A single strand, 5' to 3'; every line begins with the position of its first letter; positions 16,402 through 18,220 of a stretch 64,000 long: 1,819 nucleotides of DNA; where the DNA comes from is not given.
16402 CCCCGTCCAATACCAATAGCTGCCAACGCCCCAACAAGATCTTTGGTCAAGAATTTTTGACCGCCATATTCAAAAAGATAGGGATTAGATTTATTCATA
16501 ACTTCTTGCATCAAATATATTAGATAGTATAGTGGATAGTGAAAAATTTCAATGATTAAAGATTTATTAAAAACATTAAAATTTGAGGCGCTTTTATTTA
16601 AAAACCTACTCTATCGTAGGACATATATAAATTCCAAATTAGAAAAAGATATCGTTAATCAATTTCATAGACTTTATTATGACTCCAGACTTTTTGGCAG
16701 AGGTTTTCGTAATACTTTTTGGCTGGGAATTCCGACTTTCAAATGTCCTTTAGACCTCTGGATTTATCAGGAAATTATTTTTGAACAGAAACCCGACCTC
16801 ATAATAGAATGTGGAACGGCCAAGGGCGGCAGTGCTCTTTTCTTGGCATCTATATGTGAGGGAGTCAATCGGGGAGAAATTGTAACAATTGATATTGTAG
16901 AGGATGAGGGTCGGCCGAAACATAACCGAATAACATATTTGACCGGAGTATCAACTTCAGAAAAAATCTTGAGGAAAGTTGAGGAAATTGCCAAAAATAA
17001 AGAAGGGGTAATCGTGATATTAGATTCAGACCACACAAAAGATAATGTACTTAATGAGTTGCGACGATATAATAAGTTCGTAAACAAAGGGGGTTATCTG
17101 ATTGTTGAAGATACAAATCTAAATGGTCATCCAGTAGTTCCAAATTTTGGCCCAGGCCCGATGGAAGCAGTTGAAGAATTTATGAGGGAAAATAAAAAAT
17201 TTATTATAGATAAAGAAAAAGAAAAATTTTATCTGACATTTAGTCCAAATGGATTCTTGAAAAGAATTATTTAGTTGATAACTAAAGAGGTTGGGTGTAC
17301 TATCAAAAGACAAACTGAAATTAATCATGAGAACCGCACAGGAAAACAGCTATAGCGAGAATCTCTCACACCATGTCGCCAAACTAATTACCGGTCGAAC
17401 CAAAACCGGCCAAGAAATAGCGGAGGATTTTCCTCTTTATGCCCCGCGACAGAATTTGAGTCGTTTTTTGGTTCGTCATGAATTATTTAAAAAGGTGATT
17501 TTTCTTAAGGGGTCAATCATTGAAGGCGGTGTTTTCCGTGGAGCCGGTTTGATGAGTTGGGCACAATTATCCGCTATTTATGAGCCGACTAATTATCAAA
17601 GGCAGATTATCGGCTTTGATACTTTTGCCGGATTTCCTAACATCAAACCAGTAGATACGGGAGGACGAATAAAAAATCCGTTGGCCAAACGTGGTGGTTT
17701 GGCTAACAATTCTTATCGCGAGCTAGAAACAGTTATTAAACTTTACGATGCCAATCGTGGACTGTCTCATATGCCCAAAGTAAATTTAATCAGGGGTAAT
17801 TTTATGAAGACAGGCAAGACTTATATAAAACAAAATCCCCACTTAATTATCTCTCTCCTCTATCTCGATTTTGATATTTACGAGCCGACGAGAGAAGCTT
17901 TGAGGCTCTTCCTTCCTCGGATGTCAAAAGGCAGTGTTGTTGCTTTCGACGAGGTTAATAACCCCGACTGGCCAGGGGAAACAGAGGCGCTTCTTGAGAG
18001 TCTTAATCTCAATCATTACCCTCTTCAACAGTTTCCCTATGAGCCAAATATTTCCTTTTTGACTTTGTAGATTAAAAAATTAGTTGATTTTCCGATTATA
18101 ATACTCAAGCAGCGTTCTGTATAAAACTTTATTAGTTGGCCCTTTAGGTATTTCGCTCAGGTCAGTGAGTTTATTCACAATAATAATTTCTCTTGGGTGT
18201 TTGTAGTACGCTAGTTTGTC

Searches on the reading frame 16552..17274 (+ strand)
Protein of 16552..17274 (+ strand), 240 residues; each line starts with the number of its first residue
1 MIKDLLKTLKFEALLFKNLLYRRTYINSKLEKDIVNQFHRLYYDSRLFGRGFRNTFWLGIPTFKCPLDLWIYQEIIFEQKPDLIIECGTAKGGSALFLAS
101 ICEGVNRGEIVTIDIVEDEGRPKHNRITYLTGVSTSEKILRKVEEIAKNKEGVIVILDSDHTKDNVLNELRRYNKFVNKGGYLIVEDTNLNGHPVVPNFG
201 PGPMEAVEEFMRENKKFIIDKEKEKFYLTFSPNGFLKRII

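Call 3: search_protein_families(library=pfam, proteins=[window:16552-17274:+], max_evalue=0.01)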
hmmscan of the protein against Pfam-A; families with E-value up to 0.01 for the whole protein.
window:16552-17274:+ (240 aa): 2 families
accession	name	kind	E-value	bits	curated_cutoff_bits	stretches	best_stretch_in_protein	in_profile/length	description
PF04989.18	RMNT_CmcI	-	3.6e-61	206.9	23.2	1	54-239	6-206/206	Rhamnosyl O-methyltransferase/CmcI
PF13578.12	Methyltransf_24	-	3.4e-09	38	26.3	1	85-188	1-105/105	Methyltransferase domain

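Call 4: search_protein_families(library=ncbifam, proteins=[window:16552-17274:+], max_evalue=0.01)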
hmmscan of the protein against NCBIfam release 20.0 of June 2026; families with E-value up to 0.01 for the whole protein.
window:16552-17274:+ (240 aa): 1 family
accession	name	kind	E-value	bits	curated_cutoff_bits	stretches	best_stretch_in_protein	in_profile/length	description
NF045824.1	RhmsylMtase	equivalog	9.2e-51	172.4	400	1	32-238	16-225/226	rhamnosyl O-methyltransferase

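Call 65: search_protein_families(library=ncbifam, proteins=[window:16552-17274:+], max_evalue=0.01)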
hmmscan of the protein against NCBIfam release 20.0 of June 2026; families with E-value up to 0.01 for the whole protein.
window:16552-17274:+ (240 aa): 1 family
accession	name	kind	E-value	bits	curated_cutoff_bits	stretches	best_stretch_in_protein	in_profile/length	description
NF045824.1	RhmsylMtase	equivalog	9.2e-51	172.4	400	1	32-238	16-225/226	rhamnosyl O-methyltransferase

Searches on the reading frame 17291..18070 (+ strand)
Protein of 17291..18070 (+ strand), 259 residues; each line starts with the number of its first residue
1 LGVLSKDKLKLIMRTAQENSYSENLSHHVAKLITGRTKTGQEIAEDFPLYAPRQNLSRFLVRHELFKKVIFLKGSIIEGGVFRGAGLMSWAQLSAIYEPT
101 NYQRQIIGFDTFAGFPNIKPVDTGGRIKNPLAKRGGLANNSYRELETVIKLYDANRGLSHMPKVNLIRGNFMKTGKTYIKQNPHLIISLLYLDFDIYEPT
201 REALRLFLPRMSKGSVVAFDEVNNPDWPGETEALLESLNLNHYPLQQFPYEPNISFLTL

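Call 3: search_protein_families(library=pfam, proteins=[window:17291-18070:+], max_evalue=0.01)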
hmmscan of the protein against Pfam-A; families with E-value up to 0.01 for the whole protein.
window:17291-18070:+ (259 aa): 2 families
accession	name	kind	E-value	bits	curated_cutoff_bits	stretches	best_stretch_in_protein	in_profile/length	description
PF05711.17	TylF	-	1.2e-09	38.2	23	1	72-223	91-230/264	Macrocin-O-methyltransferase (TylF)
PF13578.12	Methyltransf_24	-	5.5e-06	27.7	26.3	1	77-222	1-105/105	Methyltransferase domain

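Call 4: search_protein_families(library=ncbifam, proteins=[window:17291-18070:+], max_evalue=0.01)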
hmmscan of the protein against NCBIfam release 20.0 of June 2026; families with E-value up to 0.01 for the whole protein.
window:17291-18070:+ (259 aa): 0 families

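Call 65: search_protein_families(library=ncbifam, proteins=[window:17291-18070:+], max_evalue=0.01)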
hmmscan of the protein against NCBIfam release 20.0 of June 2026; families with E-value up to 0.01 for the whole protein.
window:17291-18070:+ (259 aa): 0 families
